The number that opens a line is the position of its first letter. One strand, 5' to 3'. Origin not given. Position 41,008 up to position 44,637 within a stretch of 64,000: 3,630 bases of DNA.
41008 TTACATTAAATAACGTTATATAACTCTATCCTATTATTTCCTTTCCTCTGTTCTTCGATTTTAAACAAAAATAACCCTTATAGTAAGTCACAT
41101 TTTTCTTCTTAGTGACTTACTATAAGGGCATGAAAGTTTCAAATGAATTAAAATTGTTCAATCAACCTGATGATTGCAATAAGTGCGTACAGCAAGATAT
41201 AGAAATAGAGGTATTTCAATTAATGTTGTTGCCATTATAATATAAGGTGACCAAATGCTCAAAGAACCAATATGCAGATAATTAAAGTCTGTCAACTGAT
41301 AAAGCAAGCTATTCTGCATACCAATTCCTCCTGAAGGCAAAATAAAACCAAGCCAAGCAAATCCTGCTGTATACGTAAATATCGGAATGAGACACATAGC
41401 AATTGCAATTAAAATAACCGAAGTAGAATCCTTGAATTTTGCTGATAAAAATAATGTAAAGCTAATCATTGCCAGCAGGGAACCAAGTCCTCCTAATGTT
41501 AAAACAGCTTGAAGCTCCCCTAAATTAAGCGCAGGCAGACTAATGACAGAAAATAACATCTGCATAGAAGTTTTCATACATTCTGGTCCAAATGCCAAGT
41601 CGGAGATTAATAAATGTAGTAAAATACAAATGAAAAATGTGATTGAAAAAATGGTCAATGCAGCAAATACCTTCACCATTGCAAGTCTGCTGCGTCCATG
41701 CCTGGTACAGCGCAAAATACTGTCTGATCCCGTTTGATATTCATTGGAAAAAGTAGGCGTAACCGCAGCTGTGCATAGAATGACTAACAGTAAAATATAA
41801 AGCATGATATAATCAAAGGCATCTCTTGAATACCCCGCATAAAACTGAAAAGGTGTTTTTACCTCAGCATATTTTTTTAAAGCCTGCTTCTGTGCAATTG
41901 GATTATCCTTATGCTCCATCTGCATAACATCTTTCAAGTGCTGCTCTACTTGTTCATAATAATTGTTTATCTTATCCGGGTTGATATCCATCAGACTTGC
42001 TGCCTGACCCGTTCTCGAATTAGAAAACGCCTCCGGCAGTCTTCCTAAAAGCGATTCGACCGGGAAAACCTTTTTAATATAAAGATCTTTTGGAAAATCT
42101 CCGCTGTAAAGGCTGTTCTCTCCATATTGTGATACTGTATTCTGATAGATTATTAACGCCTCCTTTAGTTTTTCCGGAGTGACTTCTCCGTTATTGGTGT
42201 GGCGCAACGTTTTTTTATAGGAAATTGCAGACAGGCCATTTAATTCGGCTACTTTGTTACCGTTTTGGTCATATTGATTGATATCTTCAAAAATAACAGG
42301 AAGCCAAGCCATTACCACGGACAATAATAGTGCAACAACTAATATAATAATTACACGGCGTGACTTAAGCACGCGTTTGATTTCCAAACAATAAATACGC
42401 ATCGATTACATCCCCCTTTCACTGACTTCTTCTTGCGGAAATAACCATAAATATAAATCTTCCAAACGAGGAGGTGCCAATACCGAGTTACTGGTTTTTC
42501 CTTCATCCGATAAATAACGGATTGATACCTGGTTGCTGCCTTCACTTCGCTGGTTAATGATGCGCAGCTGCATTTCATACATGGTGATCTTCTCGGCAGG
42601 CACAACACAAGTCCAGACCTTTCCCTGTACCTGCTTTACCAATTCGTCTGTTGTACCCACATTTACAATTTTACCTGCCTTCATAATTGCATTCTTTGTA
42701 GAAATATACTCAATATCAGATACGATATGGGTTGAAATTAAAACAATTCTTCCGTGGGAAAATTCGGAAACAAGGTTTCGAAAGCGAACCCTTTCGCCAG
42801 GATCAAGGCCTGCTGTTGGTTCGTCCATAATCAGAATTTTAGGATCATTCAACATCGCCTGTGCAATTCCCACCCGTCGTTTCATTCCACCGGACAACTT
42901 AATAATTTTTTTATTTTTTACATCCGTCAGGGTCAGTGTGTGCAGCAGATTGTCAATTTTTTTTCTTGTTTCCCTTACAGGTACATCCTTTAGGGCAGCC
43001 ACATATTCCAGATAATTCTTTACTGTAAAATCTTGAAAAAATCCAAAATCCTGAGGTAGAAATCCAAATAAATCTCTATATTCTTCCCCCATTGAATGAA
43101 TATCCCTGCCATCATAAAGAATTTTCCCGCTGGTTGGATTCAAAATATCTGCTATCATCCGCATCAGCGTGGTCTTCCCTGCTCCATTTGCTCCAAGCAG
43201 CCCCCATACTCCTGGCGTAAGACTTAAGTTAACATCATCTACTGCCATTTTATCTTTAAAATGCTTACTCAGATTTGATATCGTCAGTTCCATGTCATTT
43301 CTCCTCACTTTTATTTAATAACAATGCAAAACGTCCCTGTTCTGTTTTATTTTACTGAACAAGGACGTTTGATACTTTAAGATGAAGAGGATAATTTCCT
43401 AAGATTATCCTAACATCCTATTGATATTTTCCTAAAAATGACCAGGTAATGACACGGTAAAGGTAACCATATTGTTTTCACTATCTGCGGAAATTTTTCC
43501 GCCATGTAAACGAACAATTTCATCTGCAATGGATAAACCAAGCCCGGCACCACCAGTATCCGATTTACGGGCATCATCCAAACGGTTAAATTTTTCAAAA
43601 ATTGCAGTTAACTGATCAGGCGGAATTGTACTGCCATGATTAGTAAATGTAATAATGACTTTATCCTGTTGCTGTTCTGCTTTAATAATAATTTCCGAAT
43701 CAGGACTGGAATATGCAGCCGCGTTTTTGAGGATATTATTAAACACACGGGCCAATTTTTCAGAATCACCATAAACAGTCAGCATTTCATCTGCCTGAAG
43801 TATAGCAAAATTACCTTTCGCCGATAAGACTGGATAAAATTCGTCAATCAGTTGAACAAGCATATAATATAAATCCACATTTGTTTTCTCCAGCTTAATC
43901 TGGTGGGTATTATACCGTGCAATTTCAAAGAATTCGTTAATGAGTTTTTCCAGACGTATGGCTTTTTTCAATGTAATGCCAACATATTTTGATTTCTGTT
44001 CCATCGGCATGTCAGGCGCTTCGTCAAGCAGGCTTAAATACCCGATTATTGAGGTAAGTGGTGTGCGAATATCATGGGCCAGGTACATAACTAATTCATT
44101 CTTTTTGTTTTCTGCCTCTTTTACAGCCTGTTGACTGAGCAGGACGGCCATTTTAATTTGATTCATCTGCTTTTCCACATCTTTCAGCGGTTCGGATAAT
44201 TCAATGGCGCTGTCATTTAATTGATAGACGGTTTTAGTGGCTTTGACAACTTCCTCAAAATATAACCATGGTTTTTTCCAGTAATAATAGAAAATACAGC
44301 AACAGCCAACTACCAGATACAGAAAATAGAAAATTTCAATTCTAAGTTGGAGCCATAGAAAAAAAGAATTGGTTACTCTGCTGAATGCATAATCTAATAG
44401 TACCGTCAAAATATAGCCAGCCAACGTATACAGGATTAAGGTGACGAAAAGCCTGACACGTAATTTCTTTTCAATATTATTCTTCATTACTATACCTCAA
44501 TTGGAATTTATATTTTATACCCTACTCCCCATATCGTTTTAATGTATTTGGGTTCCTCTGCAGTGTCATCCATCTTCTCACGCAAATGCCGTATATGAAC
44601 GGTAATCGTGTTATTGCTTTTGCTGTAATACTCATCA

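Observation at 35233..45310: Self-contained radical-SAM peptide system: exporter, Cys-rich precursor, rSAM/SPASM maturase, ABC-2 module and two VanRS-like sensors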

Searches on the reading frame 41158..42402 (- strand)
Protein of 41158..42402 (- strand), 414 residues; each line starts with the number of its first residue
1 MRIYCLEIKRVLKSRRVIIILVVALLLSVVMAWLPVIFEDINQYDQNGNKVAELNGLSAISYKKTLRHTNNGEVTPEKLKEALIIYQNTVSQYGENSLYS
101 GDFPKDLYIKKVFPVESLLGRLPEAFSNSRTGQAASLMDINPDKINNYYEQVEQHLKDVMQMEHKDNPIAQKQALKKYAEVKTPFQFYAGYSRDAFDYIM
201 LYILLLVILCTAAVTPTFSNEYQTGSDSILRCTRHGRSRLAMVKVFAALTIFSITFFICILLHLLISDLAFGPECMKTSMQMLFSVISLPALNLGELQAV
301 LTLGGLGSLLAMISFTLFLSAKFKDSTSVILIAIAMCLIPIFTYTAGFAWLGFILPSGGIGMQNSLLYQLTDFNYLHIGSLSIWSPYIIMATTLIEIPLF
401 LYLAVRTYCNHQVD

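Call 3: search_protein_families(library=ncbifam, proteins=[window:41158-42402:-], max_evalue=0.01)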
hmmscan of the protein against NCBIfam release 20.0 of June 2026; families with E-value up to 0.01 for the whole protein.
window:41158-42402:- (414 aa): 0 families

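Call 4: search_protein_families(library=pfam, proteins=[window:41158-42402:-], max_evalue=0.01)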
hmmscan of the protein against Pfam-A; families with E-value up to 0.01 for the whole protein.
window:41158-42402:- (414 aa): 2 families
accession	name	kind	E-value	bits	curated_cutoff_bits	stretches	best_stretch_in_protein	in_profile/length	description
PF12698.13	ABC2_membrane_3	-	2.6e-11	43.6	31.6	1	17-391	3-335/347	ABC-2 family transporter protein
PF12679.13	ABC2_membrane_2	-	4.4e-07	29.9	27.2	1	3-344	3-199/283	ABC-2 family transporter protein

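Call 51: find_homologous_proteins(query=window:41158-42402:-, max_evalue=1e-10)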
Query window:41158-42402:- (414 aa): 562 proteins with E <= 1e-10 among 8000 candidates; the best 120 are listed.
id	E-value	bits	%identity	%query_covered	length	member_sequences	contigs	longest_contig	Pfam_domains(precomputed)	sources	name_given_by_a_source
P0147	9.3e-270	912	100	100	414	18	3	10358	PF12679.14,PF12698.14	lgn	-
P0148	9.8e-238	807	86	100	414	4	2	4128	PF12679.14,PF12698.14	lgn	-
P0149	1.2e-234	796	85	100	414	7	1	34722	-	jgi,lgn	jgi:hypothetical protein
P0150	1.6e-216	737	79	100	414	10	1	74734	PF12679.14,PF12698.14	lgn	-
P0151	2.2e-213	726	78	100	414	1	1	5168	PF12679.14,PF12698.14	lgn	-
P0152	8.4e-213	725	78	100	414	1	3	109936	PF12698.14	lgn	-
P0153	8.8e-213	724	78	100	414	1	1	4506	PF12698.14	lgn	-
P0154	4.5e-212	722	78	100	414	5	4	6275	PF12679.14,PF12698.14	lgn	-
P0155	3.6e-211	719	77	100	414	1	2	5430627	PF12698.14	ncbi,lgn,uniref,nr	ncbi:ABC transporter permease [Anaerocolumna cellulosilytica]|uniref:ABC transporter permease n=1 Ta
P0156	3.7e-211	719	78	100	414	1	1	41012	PF12698.14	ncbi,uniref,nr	ncbi:ABC transporter permease [Clostridium sp. D2Q-14]|uniref:ABC transporter permease n=1 Tax=Anaer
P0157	3.1e-210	716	76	100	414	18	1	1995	-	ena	-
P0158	3.2e-210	716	76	100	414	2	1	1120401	PF12698.14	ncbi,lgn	-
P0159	4.3e-210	716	77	100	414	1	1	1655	PF12679.14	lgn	-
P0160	4.8e-210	715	78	100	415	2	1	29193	PF12679.14,PF12698.14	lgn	-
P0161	9.1e-210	715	77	100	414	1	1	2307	PF12698.14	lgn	-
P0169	1.2e-206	704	76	100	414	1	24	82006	PF12679.14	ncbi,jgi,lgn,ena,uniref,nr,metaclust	ncbi:ABC transporter permease subunit [Syntrophomonas wolfei]|jgi:ABC-type transport system involved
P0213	2.7e-196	670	74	100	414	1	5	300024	-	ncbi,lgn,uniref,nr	ncbi:ABC transporter permease [Paenibacillus antibioticophila]|uniref:ABC transporter permease n=1 T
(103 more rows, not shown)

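Call 52: find_encoding_contigs(protein=P0155, flank=7000, max_places=1)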
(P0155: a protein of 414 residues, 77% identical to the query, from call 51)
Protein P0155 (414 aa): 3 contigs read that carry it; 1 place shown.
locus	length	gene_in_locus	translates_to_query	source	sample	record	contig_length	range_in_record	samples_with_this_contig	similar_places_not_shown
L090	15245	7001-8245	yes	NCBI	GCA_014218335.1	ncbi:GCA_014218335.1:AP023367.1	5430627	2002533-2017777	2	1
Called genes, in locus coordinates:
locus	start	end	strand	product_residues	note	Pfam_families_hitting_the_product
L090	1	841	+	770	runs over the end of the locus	PF19590:TrbL_3 (weak)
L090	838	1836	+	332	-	PF13702:Lysozyme_like, PF00877:NLPC_P60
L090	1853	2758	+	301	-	PF12642:TpcC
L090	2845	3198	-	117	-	PF12844:HTH_19 (weak), PF13560:HTH_31 (weak), PF01381:HTH_3, PF13413:HTH_25 (weak), PF18430:DBD_HTH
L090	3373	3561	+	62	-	PF12728:HTH_17 (weak)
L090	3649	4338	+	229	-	PF00072:Response_reg, PF00486:Trans_reg_C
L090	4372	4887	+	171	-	PF04892:VanZ-LLP1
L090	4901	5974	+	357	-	PF00512:HisKA, PF02518:HATPase_c, PF14501:HATPase_c_5 (weak)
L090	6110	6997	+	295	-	PF00005:ABC_tran, PF13304:AAA_21 (faint)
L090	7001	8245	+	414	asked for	PF12698:ABC2_membrane_3 (weak)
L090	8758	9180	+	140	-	PF08281:Sigma70_r4_2, PF04545:Sigma70_r4 (weak)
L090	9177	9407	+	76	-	PF12645:HTH_16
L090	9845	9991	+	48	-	PF20612:SHOCT_2 (weak), PF09851:SHOCT (weak)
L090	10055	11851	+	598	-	PF00239:Resolvase, PF07508:Recombinase, PF13408:Zn_ribbon_recom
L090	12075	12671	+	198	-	PF13527:Acetyltransf_9 (weak), PF00583:Acetyltransf_1, PF13508:Acetyltransf_7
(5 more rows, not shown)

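Call 53: find_encoding_contigs(protein=P0169, flank=7000, max_places=1)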
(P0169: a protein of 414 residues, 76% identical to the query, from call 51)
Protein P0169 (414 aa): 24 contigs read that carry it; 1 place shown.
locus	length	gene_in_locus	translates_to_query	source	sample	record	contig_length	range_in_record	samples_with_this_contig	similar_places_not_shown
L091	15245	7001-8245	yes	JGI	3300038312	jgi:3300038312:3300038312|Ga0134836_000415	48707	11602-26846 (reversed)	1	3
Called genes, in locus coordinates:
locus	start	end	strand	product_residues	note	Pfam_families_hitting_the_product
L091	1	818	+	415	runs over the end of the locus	PF01548:DEDD_Tnp_IS110, PF02371:Transposase_20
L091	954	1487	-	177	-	PF13302:Acetyltransf_3 (weak), PF13420:Acetyltransf_4 (weak), PF00583:Acetyltransf_1, PF13673:Acetyltransf_10, PF13508:Acetyltransf_7, PF08445:FR47 (weak)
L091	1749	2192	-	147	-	PF09946:DUF2178 (weak)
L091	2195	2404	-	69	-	PF12844:HTH_19, PF13443:HTH_26 (weak), PF13560:HTH_31, PF01381:HTH_3, PF13413:HTH_25 (weak)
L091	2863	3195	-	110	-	PF13490:zf-HC2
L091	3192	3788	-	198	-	PF04542:Sigma70_r2, PF08281:Sigma70_r4_2 (weak)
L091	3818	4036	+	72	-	-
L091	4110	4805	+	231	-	PF00072:Response_reg, PF00486:Trans_reg_C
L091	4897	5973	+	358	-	PF00512:HisKA, PF02518:HATPase_c, PF14501:HATPase_c_5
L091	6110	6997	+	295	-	PF00005:ABC_tran, PF13304:AAA_21 (faint)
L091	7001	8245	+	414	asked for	PF12679:ABC2_membrane_2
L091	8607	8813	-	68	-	-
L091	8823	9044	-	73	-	PF09989:DUF2229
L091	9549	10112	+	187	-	PF27735:2-thiour_desulf_put (faint)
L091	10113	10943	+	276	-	PF00497:SBP_bac_3, PF12974:Phosphonate-bd (weak)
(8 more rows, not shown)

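Call 54: find_encoding_contigs(protein=P0213, flank=7000, max_places=1)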
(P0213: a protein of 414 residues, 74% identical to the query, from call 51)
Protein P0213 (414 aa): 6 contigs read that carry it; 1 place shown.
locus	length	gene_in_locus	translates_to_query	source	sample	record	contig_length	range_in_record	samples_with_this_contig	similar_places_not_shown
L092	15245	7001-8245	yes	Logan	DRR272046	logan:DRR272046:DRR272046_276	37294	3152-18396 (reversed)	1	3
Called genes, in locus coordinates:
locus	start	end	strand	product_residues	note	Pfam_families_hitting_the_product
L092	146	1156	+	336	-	PF01032:FecCD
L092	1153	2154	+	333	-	PF01032:FecCD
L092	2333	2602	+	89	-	PF01842:ACT, PF13740:ACT_6, PF22629:ACT_AHAS_ss (weak)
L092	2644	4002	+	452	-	PF05167:DUF711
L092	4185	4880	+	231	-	PF00072:Response_reg, PF00486:Trans_reg_C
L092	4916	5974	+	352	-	PF00512:HisKA, PF02518:HATPase_c, PF14501:HATPase_c_5 (weak)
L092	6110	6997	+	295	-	PF00005:ABC_tran, PF13304:AAA_21 (faint)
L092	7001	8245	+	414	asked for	-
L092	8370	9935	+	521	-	PF00072:Response_reg, PF12833:HTH_18, PF00165:HTH_AraC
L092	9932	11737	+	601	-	PF00672:HAMP, PF06580:His_kinase, PF02518:HATPase_c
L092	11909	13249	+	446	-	PF01547:SBP_bac_1, PF13416:SBP_bac_8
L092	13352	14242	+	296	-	PF00528:BPD_transp_1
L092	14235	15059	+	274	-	PF00528:BPD_transp_1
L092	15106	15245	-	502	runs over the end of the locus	-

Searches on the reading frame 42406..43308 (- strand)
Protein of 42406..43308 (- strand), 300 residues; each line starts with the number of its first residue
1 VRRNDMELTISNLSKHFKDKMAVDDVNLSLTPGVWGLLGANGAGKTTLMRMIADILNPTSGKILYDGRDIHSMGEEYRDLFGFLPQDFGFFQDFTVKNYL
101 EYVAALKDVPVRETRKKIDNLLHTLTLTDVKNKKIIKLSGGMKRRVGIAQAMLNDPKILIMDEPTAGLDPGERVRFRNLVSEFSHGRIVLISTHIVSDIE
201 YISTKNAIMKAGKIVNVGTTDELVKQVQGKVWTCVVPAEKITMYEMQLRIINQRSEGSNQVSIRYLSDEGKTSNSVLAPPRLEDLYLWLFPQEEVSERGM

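Call 3: search_protein_families(library=ncbifam, proteins=[window:42406-43308:-], max_evalue=0.01)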
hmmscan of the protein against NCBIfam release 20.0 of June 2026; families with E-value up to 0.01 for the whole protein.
window:42406-43308:- (300 aa): 188 families (the best 25 are shown)
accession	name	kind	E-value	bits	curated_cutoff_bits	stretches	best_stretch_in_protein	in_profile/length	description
TIGR03522.1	GldA_ABC_ATP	equivalog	1.5e-54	185.5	402.6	1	6-244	1-239/301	gliding motility-associated ABC transporter ATP-binding subunit GldA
TIGR01188.1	drrA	subfamily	1.9e-53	181.8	312.45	1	15-272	1-260/302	daunorubicin resistance ABC transporter, ATP-binding protein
TIGR03864.1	PQQ_ABC_ATP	hypoth_equivalog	9.7e-47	159.4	302.25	1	8-229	2-225/236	ABC transporter, ATP-binding subunit, PQQ-dependent alcohol dehydrogenase system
TIGR03740.1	galliderm_ABC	subfamily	2.5e-46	158.2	309.75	1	8-216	1-204/223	lantibiotic protection ABC transporter ATP-binding subunit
NF033858.1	ABC2_perm_RbbA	equivalog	1.8e-45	155.2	1050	1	6-228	265-489/909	ribosome-associated ATPase/putative transporter RbbA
TIGR04406.1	LPS_export_lptB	equivalog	3.7e-45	154.1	240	1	8-228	2-227/239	LPS export ABC transporter ATP-binding protein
NF010060.0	PRK13537.1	equivalog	7.2e-44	149.9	521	1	8-268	16-277/314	nodulation factor ABC transporter ATP-binding protein NodI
NF010059.0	PRK13536.1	equivalog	5.7e-41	140.4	549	1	6-229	42-267/342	nodulation factor ABC transporter ATP-binding protein NodI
TIGR01288.1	nodI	equivalog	1.3e-39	136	424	1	5-229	2-228/303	nodulation factor ABC transporter ATP-binding protein NodI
TIGR01186.1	proV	subfamily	5.4e-39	134.3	326.6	1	20-242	6-236/363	betaine/proline/choline family ABC transporter ATP-binding protein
TIGR00968.1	3a0106s01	subfamily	9e-39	133.4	342.75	1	9-226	2-221/237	sulfate ABC transporter ATP-binding protein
TIGR03265.1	PhnT2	equivalog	3e-38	132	457.7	1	6-227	3-226/353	putative 2-aminoethylphosphonate ABC transporter ATP-binding protein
NF040840.2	tungstate_WtpC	equivalog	8.8e-37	127.2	440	1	8-241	2-236/347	tungstate ABC transporter ATP-binding protein WtpC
TIGR03608.1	L_ocin_972_ABC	subfamily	7.3e-36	123.6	254.85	1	10-194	1-192/206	putative bacteriocin export ABC transporter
NF006987.0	PRK09452.1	equivalog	1.9e-34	119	482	1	6-226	16-238/378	spermidine/putrescine ABC transporter ATP-binding protein PotA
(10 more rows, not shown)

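Call 4: search_protein_families(library=pfam, proteins=[window:42406-43308:-], max_evalue=0.01)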
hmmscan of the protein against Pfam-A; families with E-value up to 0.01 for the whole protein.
window:42406-43308:- (300 aa): 5 families
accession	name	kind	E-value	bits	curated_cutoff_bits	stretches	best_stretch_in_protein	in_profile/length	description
PF00005.33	ABC_tran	-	1.3e-33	116.9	25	1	24-166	2-137/137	ABC transporter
PF13304.12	AAA_21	-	4.9e-10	40.4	27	2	138-194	238-298/304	AAA domain, putative AbiEii toxin, Type IV TA system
PF13476.12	AAA_23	-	2.3e-05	25.6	27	1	8-126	2-105/201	AAA domain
PF02463.25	SMC_N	-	0.00023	21.1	40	0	16-56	9-48/220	RecF/RecN/SMC N terminal domain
PF13175.12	AAA_15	-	0.0088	16.1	32.1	0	25-79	16-74/374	AAA ATPase domain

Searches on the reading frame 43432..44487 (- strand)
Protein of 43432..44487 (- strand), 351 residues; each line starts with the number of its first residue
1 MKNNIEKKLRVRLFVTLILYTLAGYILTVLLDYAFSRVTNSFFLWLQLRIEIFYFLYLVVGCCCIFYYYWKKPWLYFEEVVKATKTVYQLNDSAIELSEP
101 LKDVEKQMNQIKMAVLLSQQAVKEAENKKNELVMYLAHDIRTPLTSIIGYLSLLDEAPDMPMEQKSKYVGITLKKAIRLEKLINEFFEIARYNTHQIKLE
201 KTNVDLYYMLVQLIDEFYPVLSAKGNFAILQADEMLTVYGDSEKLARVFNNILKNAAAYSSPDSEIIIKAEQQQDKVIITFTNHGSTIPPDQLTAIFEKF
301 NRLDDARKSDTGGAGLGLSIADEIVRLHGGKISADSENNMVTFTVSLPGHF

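Call 3: search_protein_families(library=ncbifam, proteins=[window:43432-44487:-], max_evalue=0.01)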
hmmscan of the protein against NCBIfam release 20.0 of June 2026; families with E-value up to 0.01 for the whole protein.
window:43432-44487:- (351 aa): 78 families (the best 25 are shown)
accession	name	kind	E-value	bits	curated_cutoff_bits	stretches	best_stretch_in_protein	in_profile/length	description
NF033091.0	HK_VanS_ACDEFG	equivalog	6.7e-111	370.1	400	1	62-348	7-293/293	vancomycin resistance histidine kinase VanS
NF046044.1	PnpS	equivalog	7.6e-48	163.5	400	1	81-348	123-390/390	two-component system histidine kinase PnpS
NF033092.0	HK_WalK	equivalog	1.9e-46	158.9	725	1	113-348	356-593/594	cell wall metabolism sensor histidine kinase WalK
TIGR02966.1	phoR_proteo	equivalog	1.6e-44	152.3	334.2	1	120-339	105-324/333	phosphate regulon sensor histidine kinase PhoR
TIGR01386.1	cztS_silS_copS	subfamily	8.7e-41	140.3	292.55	1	130-348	242-457/457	heavy metal sensor histidine kinase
NF041210.1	his_kin_PieS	equivalog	1.4e-36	126.5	850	1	79-348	197-469/474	two component system sensor histidine kinase PieS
NF041735.1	hist_kin_RppB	equivalog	5.9e-35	120.9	400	1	134-348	221-438/438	two-component system sensor histidine kinase RppB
NF008312.0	PRK11100.1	equivalog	4e-34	118.3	356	1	125-348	252-473/477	two-component system sensor histidine kinase CreC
NF033093.1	HK_VicK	exception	4.4e-34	117.9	680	1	120-348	199-434/448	cell wall metabolism sensor histidine kinase VicK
NF047874.1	MASE3_PAS_HK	subfamily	4.5e-34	118.2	560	1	84-348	356-624/655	MASE3 domain-containing sensor histidine kinase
NF041880.1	EPS_EpsF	equivalog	4.9e-34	117.7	900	1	121-339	266-480/492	response regulator EpsF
NF053855.1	HisKinPhoRBctds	equivalog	1.3e-33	116.3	500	1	125-339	357-572/583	two-component system sensor histidine kinase PhoR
NF045900.1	HisKinCpxALeg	equivalog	1.5e-33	116.2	800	1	122-339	224-440/451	two-component system sensor histidine kinase CpxA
NF040691.1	MtrAB_MtrB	equivalog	1.5e-32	113.3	450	1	113-348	253-491/507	MtrAB system histidine kinase MtrB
NF008468.0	PRK11360.1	equivalog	1.7e-32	112.6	646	1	131-348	398-607/616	two-component system sensor histidine kinase AtoS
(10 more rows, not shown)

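Call 4: search_protein_families(library=pfam, proteins=[window:43432-44487:-], max_evalue=0.01)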
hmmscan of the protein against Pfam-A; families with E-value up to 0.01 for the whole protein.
window:43432-44487:- (351 aa): 3 families
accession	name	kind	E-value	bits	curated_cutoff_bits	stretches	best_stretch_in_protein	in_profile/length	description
PF02518.31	HATPase_c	-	1.4e-23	83.9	26.4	1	240-348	1-108/111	Histidine kinase-, DNA gyrase B-, and HSP90-like ATPase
PF00512.31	HisKA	-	1.3e-14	54.4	26.9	1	129-192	2-63/66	His Kinase A (phospho-acceptor) domain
PF14501.12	HATPase_c_5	-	4.8e-10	39.7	22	1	244-348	5-102/102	GHKL domain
